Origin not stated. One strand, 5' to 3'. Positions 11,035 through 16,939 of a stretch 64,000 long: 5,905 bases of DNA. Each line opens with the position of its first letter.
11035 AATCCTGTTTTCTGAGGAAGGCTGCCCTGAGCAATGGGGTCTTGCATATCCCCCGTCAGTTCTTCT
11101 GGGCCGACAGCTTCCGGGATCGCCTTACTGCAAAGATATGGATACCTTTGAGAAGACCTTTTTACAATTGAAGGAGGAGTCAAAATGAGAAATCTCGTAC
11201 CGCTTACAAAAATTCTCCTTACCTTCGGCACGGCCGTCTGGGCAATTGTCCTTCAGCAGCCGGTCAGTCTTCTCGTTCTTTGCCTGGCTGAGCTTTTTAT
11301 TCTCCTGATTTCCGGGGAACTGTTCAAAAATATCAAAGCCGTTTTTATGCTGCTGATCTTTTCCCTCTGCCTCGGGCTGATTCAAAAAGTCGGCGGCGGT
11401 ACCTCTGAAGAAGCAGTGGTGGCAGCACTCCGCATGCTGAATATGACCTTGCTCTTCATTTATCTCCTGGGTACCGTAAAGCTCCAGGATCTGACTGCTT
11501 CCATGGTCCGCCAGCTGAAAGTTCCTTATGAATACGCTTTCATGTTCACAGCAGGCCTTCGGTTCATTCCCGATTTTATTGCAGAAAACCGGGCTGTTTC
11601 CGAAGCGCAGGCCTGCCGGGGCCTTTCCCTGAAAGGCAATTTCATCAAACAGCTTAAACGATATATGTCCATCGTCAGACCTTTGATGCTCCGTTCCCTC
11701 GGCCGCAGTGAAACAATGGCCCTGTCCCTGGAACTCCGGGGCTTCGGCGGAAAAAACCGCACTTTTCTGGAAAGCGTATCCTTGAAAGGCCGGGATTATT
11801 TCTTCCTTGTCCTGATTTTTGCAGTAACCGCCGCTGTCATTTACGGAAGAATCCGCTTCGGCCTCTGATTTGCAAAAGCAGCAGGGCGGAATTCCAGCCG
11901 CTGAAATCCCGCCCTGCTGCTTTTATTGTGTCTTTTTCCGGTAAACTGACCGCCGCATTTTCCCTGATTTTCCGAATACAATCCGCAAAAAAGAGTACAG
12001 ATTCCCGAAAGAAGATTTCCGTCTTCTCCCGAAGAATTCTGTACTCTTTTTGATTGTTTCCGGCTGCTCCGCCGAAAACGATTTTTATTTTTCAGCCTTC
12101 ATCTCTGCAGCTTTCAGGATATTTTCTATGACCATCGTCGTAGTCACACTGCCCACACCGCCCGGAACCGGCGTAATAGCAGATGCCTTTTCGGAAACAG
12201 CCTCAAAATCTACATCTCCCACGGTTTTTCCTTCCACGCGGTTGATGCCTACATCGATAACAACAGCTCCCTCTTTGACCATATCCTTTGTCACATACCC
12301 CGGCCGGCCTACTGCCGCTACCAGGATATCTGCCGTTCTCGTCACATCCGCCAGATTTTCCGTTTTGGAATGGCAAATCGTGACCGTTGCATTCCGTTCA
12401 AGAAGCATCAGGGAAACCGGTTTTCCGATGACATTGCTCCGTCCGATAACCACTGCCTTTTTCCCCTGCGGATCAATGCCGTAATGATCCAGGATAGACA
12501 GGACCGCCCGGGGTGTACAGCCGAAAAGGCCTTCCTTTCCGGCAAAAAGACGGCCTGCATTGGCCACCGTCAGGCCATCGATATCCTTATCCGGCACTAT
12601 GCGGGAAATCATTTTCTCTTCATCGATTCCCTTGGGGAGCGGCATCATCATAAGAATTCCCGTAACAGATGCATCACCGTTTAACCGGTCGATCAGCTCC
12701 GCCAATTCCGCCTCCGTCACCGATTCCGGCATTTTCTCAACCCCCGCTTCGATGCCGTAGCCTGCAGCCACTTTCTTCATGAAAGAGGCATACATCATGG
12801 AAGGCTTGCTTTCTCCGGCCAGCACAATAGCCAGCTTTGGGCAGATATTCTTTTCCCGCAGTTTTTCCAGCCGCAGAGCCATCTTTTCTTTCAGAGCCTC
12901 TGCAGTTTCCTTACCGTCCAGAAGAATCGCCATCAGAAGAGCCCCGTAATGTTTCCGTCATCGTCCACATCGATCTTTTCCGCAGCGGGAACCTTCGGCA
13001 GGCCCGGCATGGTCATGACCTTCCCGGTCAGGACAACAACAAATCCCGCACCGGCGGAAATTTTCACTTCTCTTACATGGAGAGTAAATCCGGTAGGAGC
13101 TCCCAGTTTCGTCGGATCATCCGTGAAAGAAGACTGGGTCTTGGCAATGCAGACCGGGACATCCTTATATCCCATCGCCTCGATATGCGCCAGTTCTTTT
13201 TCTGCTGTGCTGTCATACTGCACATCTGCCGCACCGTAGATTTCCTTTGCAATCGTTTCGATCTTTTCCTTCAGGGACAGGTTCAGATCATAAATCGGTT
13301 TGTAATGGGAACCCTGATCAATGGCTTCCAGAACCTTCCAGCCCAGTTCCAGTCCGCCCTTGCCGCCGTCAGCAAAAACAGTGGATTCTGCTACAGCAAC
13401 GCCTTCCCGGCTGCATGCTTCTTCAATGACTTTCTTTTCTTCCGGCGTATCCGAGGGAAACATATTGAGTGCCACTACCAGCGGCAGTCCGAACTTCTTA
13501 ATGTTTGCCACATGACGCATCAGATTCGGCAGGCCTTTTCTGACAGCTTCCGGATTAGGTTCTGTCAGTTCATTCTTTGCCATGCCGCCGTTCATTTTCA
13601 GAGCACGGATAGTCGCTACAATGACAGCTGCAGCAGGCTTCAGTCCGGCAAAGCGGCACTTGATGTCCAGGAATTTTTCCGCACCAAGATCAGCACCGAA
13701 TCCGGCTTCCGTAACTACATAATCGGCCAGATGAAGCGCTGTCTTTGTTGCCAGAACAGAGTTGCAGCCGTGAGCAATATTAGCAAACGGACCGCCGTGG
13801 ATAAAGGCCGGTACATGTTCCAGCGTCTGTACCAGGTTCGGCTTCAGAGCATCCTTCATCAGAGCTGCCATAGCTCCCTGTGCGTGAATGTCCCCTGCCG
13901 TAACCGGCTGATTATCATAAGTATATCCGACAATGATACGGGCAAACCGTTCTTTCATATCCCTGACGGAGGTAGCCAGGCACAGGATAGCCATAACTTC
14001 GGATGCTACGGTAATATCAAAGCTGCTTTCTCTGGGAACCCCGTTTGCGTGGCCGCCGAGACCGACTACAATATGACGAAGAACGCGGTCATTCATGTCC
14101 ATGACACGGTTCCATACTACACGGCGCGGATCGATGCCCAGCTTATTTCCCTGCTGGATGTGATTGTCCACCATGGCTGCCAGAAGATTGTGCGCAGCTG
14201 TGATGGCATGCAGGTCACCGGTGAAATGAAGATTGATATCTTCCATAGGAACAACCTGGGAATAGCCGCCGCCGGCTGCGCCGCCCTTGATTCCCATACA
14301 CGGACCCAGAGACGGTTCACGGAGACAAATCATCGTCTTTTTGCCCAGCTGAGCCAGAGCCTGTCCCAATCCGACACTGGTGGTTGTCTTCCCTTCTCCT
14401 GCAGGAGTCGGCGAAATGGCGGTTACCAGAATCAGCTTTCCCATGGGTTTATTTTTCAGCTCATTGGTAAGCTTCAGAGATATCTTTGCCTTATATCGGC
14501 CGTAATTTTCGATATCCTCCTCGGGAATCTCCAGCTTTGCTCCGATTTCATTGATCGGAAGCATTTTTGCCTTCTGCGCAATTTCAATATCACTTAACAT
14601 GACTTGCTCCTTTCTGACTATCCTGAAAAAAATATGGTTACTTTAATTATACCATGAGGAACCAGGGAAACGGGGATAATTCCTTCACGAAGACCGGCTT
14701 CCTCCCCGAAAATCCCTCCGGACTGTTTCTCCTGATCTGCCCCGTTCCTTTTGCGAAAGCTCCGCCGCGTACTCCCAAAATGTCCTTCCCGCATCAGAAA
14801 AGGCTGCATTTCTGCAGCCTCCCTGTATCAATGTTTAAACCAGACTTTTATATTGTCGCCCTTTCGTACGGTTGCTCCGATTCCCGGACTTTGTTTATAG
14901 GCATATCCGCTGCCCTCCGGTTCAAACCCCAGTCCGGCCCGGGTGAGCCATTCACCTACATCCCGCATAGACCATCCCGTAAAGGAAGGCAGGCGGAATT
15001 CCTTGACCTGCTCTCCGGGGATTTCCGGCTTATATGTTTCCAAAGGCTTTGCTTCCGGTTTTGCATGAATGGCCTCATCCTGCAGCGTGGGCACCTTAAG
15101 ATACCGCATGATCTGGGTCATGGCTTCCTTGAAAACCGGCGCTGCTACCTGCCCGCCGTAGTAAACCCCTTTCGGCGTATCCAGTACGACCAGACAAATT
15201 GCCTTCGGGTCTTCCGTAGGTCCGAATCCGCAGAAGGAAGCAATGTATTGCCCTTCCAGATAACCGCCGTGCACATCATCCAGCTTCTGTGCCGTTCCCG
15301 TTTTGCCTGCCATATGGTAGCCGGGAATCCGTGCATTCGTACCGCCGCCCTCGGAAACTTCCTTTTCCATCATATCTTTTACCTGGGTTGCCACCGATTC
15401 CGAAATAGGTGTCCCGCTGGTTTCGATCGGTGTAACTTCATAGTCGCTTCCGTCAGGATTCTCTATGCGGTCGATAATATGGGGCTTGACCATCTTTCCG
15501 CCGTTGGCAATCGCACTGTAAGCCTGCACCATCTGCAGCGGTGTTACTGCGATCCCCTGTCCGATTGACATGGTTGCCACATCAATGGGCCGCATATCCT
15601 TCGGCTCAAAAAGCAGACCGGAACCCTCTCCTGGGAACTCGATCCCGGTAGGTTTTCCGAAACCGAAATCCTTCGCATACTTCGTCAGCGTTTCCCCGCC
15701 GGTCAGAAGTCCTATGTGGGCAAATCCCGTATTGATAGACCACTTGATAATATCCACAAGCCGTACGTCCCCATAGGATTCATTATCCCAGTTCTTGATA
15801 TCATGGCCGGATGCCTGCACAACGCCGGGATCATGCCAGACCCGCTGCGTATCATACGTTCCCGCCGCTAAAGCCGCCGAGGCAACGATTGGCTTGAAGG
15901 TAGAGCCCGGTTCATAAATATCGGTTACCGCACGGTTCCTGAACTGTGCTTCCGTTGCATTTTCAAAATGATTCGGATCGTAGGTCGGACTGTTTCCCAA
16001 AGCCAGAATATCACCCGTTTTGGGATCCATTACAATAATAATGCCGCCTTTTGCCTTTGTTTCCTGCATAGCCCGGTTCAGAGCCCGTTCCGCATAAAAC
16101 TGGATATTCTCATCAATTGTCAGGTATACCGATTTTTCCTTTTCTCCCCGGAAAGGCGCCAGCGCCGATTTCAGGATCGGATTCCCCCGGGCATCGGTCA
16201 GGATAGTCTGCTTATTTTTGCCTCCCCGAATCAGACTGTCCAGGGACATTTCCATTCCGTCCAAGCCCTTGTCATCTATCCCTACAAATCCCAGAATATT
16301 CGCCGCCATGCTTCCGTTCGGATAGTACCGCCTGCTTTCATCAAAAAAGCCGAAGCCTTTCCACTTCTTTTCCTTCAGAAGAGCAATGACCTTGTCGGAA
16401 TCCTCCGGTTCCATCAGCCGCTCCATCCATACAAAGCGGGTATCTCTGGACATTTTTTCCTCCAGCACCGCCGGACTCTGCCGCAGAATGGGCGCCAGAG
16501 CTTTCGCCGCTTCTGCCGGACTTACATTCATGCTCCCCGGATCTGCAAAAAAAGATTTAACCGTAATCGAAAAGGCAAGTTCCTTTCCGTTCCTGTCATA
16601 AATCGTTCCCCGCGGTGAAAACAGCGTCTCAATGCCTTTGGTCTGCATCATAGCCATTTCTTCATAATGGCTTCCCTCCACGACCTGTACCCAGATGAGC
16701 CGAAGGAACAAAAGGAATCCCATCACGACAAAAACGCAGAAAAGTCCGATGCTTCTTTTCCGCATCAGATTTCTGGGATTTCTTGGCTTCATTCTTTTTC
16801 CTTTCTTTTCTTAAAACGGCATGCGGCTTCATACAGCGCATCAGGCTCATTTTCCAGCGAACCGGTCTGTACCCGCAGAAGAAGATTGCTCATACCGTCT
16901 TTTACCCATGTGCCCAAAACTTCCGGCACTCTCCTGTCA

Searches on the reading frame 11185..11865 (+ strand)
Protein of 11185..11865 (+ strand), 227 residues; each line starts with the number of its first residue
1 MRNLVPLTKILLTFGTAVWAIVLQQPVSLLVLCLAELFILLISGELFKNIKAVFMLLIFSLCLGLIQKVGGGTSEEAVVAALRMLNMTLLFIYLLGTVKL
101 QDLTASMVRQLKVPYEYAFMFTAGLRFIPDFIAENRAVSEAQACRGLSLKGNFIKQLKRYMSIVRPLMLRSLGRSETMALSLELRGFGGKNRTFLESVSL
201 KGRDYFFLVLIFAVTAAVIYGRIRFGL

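Call 7: search_protein_families(library=pfam, proteins=[window:11185-11865:+], max_evalue=0.01)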
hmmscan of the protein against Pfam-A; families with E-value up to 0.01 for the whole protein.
window:11185-11865:+ (227 aa): 1 family
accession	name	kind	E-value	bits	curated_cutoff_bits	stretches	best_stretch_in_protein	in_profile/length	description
PF02361.21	CbiQ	-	2.4e-21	76.8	25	1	3-193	7-214/216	Cobalt transport protein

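Call 8: search_protein_families(library=ncbifam, proteins=[window:11185-11865:+], max_evalue=0.01)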
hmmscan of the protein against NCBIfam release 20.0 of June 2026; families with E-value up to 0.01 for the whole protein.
window:11185-11865:+ (227 aa): 1 family
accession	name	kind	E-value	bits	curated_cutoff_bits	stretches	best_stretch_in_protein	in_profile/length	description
TIGR02454.1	ECF_T_CbiQ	equivalog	1.3e-07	31.6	111.8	1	6-185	3-200/200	cobalt ECF transporter T component CbiQ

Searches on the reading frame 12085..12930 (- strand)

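Call 7: search_protein_families(library=pfam, proteins=[window:12085-12930:-], max_evalue=0.01)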
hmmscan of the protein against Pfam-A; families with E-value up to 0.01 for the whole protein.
window:12085-12930:- (281 aa): 3 families
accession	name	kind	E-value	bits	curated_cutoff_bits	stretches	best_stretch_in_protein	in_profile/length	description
PF02882.25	THF_DHG_CYH_C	-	5.6e-67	224.5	27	1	123-277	3-158/160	Tetrahydrofolate dehydrogenase/cyclohydrolase, NAD(P)-binding domain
PF00763.28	THF_DHG_CYH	-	3.1e-32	111.7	32.8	1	4-118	1-115/115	Tetrahydrofolate dehydrogenase/cyclohydrolase, catalytic domain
PF01262.27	AlaDh_PNT_C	-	0.0094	15.8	23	0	181-231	73-132/214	Alanine dehydrogenase/PNT, C-terminal domain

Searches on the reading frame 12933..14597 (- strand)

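Call 7: search_protein_families(library=pfam, proteins=[window:12933-14597:-], max_evalue=0.01)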
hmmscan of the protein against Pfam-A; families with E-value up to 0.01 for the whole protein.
window:12933-14597:- (554 aa): 3 families
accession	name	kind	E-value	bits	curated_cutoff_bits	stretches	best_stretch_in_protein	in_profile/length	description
PF01268.25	FTHFS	-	8.3e-277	919.3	27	1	2-554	2-556/556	Formate--tetrahydrofolate ligase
PF01656.29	CbiA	-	5.3e-05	23.6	25.4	1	67-89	9-31/125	CobQ/CobB/MinD/ParA nucleotide binding domain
PF13614.12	AAA_31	-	0.005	17.2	27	0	60-91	5-36/177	AAA domain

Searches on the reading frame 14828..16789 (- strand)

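Call 46: search_protein_families(library=pfam, proteins=[window:14828-16789:-], max_evalue=0.00001)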
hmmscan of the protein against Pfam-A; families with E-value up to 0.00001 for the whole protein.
window:14828-16789:- (653 aa): 3 families
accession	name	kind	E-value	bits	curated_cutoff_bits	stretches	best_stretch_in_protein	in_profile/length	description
PF00905.27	Transpeptidase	-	1.1e-90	304.3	22.1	1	249-557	1-298/299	Penicillin binding protein transpeptidase domain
PF03717.20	PBP_dimer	-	9.2e-17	62.5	24.4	1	58-206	4-177/180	Penicillin-binding Protein dimerisation domain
PF03793.24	PASTA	-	6.1e-09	36.1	23.2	1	599-651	2-62/64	PASTA domain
